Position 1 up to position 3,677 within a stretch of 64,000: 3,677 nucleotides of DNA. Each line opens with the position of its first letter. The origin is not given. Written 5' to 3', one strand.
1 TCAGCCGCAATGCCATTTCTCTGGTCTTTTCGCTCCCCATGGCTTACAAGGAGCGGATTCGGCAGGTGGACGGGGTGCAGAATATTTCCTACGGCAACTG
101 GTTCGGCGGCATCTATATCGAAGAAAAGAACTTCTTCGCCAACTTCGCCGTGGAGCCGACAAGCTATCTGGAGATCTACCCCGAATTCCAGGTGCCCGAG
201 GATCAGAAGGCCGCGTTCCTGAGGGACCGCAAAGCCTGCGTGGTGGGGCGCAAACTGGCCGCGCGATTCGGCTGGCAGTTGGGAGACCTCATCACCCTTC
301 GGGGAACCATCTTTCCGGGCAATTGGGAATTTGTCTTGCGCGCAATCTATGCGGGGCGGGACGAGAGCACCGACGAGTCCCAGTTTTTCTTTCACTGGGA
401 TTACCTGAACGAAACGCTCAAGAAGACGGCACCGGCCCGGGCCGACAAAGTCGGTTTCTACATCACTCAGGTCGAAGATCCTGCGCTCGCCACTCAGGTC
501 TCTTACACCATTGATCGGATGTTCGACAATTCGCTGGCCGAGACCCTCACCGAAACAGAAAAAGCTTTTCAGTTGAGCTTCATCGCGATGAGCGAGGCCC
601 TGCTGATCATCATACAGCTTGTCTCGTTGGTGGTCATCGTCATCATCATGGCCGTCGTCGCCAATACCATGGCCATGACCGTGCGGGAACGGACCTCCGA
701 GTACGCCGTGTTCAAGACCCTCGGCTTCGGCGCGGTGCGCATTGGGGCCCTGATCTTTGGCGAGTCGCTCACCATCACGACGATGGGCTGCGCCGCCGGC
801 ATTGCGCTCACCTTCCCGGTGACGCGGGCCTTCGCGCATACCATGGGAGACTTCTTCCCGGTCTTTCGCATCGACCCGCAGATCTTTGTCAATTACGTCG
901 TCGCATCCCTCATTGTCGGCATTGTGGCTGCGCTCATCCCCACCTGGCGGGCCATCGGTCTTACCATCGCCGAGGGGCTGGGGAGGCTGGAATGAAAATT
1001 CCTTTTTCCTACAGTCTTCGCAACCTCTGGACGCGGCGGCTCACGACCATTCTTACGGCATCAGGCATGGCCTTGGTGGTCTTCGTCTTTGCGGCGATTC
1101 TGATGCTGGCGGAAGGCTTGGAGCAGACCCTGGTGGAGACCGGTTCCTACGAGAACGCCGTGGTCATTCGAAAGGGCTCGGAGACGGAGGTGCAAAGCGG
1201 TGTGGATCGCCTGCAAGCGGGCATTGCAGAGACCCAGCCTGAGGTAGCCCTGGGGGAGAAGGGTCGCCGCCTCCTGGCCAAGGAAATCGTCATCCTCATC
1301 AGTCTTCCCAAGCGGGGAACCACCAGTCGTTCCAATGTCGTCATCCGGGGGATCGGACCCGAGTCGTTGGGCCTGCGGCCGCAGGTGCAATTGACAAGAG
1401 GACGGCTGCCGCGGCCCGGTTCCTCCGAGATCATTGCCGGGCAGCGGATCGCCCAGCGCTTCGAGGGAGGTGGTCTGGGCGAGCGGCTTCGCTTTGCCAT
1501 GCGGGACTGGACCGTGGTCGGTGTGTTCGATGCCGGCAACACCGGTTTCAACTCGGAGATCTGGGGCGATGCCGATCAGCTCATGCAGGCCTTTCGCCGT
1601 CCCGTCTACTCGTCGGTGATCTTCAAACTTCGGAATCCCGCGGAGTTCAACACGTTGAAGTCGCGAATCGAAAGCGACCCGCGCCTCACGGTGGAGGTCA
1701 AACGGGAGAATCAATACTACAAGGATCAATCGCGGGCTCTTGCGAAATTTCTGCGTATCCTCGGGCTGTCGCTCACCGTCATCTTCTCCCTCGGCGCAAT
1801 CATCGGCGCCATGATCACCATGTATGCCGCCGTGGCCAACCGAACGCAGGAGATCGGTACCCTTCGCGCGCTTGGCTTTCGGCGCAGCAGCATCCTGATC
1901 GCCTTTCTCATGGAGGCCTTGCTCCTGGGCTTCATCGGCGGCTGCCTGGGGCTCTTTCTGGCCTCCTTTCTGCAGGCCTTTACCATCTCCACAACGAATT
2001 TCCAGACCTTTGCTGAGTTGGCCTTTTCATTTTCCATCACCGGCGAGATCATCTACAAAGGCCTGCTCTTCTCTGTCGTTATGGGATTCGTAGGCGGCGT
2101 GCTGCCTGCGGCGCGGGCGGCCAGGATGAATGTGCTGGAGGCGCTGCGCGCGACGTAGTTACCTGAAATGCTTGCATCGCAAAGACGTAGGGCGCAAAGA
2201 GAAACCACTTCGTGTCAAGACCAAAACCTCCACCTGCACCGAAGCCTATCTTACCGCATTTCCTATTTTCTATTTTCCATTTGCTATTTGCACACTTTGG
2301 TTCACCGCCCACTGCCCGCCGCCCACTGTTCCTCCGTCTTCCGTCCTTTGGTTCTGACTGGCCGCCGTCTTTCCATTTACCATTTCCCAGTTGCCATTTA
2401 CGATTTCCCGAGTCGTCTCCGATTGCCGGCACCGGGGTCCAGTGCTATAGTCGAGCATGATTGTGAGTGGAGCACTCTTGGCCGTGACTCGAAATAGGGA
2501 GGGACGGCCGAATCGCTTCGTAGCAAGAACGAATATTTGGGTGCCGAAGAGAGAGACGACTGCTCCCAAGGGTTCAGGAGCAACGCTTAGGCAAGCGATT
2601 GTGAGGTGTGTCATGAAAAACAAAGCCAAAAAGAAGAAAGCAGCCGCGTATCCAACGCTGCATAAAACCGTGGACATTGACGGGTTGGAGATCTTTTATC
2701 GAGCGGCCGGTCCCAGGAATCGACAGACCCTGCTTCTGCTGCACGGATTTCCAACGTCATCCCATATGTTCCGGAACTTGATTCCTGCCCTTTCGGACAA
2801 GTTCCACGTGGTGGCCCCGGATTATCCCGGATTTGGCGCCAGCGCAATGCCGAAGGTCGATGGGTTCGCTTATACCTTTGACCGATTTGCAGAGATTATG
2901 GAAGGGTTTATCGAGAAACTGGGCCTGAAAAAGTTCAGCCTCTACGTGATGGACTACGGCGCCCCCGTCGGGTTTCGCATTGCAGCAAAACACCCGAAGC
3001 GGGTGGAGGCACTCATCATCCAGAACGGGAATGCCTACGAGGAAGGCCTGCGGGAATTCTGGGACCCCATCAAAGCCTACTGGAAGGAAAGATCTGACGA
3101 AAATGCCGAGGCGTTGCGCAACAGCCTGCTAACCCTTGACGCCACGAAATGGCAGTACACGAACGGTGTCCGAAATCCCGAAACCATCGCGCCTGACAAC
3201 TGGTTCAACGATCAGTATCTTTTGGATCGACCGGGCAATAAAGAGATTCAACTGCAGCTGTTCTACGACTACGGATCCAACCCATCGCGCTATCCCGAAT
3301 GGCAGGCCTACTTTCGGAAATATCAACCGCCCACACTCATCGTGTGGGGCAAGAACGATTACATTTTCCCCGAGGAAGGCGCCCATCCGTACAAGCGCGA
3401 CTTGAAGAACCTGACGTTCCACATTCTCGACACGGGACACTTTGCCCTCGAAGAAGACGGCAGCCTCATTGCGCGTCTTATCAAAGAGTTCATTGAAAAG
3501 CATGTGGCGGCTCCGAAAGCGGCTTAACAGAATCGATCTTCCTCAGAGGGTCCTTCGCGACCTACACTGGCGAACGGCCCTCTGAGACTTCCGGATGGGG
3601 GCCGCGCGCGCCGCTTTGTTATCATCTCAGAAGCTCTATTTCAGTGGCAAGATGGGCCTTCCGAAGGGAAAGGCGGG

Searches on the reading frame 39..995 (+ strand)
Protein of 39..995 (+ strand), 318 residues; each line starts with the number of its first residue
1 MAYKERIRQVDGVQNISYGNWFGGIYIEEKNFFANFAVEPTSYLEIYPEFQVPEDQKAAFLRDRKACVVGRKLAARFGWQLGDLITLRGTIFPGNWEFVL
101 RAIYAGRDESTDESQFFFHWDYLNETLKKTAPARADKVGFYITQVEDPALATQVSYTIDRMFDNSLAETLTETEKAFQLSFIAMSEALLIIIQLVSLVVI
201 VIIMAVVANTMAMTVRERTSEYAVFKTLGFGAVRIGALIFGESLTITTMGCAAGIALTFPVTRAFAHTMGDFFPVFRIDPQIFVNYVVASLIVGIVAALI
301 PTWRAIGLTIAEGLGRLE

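Call 32: search_protein_families(library=pfam, proteins=[window:39-995:+])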
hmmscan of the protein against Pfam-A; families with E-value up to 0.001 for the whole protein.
window:39-995:+ (318 aa): 1 family
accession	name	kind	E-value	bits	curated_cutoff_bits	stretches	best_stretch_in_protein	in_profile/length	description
PF02687.27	FtsX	-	5.3e-13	49.5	25.5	1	194-308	2-118/120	FtsX-like permease C-terminal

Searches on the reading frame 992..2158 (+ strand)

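Call 32: search_protein_families(library=pfam, proteins=[window:992-2158:+])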
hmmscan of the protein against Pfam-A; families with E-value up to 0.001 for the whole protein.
window:992-2158:+ (388 aa): 2 families
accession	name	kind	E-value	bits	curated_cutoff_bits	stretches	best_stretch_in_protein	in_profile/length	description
PF12704.14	MacB_PCD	-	4.3e-18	66.8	27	1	19-227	1-205/207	MacB-like periplasmic core domain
PF02687.27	FtsX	-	7.7e-17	61.9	25.5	1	261-381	3-120/120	FtsX-like permease C-terminal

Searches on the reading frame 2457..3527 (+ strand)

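Call 32: search_protein_families(library=pfam, proteins=[window:2457-3527:+])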
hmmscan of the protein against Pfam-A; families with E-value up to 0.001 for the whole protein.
window:2457-3527:+ (356 aa): 4 families
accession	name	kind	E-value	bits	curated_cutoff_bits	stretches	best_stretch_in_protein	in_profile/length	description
PF00561.26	Abhydrolase_1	-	1.3e-36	126.9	25.8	1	91-334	2-244/245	alpha/beta hydrolase fold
PF12697.13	Abhydrolase_6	-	6.3e-16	60.1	26.3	1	92-337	1-213/217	Alpha/beta hydrolase family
PF12146.15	Hydrolase_4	-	2.1e-08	34.2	27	1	88-316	3-217/239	Serine aminopeptidase, S33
PF03096.20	Ndr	-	0.00046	19.4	23.3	1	111-201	51-142/283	Ndr family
